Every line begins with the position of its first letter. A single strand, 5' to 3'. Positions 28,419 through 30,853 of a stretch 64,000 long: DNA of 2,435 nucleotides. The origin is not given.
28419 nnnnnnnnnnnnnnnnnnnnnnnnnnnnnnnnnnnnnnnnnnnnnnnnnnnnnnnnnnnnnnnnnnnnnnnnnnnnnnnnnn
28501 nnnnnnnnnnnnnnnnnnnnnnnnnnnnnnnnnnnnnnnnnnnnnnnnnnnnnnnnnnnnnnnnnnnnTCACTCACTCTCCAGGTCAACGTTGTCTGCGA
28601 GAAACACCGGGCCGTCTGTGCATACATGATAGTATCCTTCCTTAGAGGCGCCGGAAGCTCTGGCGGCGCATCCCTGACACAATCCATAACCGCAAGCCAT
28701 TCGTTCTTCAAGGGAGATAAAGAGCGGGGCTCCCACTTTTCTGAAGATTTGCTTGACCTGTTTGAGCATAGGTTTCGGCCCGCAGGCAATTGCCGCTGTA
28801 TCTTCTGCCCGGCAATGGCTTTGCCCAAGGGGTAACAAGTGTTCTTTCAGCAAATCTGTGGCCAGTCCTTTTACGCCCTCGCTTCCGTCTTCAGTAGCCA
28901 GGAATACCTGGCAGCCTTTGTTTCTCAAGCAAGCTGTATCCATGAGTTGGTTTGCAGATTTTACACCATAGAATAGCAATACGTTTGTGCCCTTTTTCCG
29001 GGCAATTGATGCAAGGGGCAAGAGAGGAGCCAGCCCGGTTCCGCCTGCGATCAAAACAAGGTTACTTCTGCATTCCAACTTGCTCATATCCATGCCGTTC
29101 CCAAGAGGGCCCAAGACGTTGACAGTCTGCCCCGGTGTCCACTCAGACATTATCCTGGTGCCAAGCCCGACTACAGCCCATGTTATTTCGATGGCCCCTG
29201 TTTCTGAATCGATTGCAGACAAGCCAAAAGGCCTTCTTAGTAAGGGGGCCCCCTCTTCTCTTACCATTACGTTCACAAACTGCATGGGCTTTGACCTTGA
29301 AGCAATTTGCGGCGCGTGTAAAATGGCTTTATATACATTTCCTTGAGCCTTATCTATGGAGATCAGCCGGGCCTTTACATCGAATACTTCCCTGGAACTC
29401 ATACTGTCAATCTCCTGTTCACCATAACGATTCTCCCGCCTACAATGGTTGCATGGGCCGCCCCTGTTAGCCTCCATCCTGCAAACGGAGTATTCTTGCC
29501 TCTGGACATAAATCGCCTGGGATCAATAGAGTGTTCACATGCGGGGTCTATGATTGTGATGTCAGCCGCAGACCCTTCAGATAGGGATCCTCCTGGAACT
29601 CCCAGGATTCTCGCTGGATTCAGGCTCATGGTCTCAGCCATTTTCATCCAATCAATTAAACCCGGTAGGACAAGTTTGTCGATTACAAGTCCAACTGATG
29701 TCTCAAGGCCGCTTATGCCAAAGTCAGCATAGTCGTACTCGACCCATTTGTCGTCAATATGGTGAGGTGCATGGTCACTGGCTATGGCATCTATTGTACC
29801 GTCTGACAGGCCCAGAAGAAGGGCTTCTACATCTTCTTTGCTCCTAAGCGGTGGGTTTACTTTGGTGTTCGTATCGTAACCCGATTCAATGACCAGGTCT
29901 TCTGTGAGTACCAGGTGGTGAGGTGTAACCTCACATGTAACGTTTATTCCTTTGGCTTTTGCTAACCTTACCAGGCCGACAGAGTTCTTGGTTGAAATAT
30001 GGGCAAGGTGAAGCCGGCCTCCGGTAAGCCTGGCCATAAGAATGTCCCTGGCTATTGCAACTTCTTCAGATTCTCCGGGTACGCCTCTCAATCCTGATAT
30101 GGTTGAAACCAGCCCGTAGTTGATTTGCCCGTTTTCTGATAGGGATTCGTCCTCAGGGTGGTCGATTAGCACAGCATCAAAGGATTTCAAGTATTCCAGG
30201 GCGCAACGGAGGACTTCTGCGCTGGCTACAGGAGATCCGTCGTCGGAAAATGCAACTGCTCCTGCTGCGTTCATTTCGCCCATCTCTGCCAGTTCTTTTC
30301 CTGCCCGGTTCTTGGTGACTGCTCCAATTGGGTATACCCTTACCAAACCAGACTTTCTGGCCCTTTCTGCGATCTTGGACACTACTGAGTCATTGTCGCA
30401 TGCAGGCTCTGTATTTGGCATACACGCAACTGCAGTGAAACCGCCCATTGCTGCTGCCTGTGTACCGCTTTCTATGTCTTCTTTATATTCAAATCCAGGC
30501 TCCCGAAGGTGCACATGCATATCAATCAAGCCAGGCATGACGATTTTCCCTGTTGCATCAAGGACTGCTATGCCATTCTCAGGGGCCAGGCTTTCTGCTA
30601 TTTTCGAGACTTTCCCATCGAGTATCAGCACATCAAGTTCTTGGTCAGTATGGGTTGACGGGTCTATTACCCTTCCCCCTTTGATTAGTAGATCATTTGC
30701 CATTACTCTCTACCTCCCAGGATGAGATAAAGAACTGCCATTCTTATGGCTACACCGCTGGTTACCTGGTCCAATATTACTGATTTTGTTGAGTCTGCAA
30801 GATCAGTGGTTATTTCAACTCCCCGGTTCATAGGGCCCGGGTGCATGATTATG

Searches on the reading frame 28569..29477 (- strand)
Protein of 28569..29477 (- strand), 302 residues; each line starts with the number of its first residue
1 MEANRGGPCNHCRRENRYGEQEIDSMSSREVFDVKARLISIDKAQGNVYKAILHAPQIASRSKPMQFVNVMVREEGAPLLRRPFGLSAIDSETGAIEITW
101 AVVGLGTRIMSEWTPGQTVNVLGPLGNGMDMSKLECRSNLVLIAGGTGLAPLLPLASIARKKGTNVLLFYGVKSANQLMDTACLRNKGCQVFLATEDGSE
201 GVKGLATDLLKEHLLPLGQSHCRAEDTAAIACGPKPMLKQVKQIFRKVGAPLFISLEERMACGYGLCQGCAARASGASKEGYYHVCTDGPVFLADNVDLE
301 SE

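Call 51: search_protein_families(library=pfam, proteins=[window:28569-29477:-], max_evalue=0.0001)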
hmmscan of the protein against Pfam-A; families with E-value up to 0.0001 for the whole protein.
window:28569-29477:- (302 aa): 2 families
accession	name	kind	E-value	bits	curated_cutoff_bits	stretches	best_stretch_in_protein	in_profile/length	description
PF10418.14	DHODB_Fe-S_bind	-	1e-13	51.2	23.9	1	257-298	1-41/41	Iron-sulfur cluster binding domain of dihydroorotate dehydrogenase B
PF00175.26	NAD_binding_1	-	5.9e-09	37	22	1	142-242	1-108/109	Oxidoreductase NAD-binding domain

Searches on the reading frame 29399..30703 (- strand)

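Call 51: search_protein_families(library=pfam, proteins=[window:29399-30703:-], max_evalue=0.0001)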
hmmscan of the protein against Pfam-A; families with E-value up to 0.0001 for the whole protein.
window:29399-30703:- (434 aa): 3 families
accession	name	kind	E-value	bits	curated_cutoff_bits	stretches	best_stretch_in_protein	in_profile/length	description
PF01979.26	Amidohydro_1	-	6.4e-24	85.3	25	1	54-426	1-345/345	Amidohydrolase family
PF07969.17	Amidohydro_3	-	8.1e-16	59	29.7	2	293-426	357-471/472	Amidohydrolase family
PF12890.13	DHOase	-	2.4e-12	47.6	21.2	1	52-241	1-142/142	Dihydro-orotase-like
